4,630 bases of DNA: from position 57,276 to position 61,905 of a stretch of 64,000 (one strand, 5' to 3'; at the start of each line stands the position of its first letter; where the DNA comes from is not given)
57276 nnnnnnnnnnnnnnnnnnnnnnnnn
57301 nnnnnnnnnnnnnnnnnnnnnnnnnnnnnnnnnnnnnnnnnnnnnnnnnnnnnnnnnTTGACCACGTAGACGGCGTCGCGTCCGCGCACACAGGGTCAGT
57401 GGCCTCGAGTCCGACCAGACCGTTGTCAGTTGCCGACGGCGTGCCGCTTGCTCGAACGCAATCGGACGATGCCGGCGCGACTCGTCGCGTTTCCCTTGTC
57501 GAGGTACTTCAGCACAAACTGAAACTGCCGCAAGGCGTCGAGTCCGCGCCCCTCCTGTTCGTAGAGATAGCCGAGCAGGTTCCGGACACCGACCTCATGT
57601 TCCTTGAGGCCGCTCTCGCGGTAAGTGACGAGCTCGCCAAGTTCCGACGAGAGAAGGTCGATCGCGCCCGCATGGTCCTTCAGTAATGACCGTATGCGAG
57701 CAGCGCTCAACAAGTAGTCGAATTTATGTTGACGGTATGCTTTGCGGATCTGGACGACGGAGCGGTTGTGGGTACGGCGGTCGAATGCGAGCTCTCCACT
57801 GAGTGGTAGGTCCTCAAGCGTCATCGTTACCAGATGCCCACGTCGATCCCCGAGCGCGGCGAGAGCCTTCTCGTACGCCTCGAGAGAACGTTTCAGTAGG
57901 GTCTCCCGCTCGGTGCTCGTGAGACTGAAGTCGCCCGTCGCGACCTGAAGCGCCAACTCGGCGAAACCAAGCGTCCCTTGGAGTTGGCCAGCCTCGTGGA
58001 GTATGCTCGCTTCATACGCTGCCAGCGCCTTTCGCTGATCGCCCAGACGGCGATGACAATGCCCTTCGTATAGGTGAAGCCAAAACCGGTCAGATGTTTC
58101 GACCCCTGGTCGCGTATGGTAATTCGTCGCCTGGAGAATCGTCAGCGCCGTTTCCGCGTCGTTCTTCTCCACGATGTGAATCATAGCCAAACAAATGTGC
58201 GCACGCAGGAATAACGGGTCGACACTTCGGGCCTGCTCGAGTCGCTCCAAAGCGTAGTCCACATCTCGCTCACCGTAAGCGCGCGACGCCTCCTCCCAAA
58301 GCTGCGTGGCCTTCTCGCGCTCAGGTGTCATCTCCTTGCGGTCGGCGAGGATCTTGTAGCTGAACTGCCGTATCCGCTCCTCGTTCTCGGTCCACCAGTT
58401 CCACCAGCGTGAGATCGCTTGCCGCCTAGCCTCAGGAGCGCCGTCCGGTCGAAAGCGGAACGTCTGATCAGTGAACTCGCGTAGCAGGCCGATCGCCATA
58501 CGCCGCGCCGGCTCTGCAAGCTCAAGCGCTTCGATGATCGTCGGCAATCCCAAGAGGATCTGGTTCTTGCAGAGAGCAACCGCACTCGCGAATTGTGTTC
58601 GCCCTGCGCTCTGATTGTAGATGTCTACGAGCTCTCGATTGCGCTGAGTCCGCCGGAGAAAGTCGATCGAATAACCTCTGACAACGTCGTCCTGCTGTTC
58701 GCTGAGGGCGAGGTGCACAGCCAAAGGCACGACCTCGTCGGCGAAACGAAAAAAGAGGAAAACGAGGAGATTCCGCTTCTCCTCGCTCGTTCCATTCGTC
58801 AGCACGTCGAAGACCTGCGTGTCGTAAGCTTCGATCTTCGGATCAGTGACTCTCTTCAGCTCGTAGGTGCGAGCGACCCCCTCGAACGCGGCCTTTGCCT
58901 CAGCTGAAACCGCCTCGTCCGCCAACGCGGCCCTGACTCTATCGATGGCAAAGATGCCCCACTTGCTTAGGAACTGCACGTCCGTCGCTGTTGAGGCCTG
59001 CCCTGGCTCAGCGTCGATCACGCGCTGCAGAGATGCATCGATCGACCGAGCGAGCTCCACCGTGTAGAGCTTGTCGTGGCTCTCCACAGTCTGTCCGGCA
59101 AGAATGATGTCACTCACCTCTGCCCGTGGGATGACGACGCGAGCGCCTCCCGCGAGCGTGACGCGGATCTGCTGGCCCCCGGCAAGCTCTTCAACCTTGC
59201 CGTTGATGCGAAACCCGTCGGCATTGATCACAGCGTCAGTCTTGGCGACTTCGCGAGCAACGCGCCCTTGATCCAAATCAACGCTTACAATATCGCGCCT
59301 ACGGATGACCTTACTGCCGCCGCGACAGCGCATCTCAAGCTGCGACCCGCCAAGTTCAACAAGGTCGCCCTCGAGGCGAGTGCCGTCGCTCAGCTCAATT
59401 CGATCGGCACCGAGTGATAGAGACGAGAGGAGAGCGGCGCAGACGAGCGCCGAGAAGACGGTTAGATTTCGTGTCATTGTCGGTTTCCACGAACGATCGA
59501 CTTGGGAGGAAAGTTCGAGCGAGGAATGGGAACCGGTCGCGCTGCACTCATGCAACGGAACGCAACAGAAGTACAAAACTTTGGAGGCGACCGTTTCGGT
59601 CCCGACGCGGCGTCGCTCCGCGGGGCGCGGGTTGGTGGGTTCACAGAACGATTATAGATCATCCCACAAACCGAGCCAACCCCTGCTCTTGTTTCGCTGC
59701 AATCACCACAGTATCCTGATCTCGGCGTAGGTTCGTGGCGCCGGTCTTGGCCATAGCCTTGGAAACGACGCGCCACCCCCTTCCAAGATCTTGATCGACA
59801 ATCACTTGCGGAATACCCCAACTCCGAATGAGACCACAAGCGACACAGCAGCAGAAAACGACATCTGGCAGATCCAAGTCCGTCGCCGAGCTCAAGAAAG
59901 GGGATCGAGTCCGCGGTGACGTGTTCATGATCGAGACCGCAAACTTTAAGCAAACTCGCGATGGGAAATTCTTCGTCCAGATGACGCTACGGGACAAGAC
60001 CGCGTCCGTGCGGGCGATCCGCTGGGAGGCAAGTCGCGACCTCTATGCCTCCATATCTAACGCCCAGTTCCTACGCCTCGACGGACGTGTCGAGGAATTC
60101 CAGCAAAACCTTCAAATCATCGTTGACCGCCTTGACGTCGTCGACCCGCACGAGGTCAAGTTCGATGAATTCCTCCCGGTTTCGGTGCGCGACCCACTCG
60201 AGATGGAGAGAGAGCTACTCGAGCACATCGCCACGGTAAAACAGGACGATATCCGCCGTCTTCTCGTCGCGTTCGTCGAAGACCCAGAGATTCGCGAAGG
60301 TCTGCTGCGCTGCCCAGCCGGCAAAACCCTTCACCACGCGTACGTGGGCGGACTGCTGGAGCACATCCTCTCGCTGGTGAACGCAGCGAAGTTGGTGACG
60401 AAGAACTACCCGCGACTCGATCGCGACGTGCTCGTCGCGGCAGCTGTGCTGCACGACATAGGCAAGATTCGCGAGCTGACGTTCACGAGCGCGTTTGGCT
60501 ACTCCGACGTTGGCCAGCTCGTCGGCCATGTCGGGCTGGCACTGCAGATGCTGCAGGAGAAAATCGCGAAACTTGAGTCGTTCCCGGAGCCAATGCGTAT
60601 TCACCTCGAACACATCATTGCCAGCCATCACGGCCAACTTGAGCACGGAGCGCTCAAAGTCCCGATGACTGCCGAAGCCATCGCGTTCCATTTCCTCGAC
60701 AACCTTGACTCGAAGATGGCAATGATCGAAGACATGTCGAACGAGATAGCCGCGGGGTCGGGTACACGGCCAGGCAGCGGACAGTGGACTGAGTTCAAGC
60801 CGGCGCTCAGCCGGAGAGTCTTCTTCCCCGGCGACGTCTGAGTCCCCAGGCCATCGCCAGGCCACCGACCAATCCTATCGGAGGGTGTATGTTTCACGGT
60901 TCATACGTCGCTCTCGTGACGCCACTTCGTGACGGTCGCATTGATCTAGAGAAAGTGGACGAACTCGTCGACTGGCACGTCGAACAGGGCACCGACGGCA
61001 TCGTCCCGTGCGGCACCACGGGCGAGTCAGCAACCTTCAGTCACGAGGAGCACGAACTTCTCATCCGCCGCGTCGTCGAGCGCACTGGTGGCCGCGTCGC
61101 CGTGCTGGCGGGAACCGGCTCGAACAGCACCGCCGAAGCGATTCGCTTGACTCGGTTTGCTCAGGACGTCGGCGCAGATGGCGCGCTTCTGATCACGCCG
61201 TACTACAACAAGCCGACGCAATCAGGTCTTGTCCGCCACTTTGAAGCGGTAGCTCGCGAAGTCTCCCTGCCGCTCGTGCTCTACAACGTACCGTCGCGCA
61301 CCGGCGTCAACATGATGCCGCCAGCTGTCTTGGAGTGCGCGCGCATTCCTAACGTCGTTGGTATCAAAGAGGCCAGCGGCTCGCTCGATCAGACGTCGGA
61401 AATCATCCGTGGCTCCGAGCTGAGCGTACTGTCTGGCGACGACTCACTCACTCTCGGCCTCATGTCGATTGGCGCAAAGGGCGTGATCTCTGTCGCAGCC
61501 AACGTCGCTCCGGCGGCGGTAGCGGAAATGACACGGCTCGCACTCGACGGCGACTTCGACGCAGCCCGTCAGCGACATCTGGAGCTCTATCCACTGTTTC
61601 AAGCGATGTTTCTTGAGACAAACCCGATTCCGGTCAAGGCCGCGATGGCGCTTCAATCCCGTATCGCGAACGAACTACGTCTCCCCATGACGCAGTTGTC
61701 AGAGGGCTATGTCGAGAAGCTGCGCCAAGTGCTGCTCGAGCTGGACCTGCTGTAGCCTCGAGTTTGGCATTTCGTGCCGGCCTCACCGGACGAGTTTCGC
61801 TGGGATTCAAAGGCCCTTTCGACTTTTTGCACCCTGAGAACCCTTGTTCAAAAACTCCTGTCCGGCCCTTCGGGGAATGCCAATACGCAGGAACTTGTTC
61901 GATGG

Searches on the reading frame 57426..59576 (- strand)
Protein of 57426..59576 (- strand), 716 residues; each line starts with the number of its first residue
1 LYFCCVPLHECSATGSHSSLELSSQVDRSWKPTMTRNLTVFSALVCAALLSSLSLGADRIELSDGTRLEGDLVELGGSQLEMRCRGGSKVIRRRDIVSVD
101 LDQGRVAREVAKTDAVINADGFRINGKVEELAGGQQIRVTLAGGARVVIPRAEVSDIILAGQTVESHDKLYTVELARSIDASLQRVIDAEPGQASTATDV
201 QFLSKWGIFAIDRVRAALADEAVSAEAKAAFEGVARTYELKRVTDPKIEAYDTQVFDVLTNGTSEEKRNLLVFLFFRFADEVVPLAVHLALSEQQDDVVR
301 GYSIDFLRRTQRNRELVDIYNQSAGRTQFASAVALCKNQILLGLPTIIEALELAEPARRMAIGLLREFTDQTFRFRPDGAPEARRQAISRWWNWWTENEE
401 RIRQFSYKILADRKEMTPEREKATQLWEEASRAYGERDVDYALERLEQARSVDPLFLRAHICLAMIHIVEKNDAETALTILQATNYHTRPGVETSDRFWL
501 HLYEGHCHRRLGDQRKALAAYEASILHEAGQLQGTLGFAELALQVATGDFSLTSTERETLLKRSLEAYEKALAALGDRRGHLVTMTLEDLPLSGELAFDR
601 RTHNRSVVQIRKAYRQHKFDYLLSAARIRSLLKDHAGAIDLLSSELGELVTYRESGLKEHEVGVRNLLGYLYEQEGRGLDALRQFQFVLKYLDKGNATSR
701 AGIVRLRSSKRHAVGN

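Call 23: search_protein_families(library=pfam, proteins=[window:57426-59576:-], max_evalue=0.001)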
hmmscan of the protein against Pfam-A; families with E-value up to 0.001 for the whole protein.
window:57426-59576:- (716 aa): 1 family
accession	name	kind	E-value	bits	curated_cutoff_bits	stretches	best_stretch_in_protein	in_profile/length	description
PF25058.1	ARM_TT21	-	0.00036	20.9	27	0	428-476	99-147/155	Tetratricopeptide repeat protein 21 ARM repeat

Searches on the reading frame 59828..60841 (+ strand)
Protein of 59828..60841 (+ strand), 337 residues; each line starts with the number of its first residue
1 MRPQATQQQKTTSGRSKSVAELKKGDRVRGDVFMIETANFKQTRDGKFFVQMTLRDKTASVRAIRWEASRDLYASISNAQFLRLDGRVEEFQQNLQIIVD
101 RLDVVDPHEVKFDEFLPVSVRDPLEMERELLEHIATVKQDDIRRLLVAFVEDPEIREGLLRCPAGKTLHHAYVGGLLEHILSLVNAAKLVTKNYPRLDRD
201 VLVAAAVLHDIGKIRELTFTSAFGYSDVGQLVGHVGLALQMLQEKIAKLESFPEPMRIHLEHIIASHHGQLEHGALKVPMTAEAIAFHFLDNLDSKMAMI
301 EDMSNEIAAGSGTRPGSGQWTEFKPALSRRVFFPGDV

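Call 23: search_protein_families(library=pfam, proteins=[window:59828-60841:+], max_evalue=0.001)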
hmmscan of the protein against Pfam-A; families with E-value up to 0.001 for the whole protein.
window:59828-60841:+ (337 aa): 2 families
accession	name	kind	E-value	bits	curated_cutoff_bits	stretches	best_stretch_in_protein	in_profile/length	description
PF01966.28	HD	-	5.6e-09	36.8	22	1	177-294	2-114/116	HD domain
PF01336.31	tRNA_anti-codon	-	8.5e-07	29.3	27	1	29-104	4-74/75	OB-fold nucleic acid binding domain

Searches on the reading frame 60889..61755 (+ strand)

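Call 77: search_protein_families(library=pfam, proteins=[window:60889-61755:+], max_evalue=0.001)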
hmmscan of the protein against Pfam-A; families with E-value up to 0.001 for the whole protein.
window:60889-61755:+ (288 aa): 1 family
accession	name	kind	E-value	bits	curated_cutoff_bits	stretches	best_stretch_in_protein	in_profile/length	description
PF00701.28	DHDPS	-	5.8e-91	304.7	22.1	1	2-282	2-286/289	Dihydrodipicolinate synthetase family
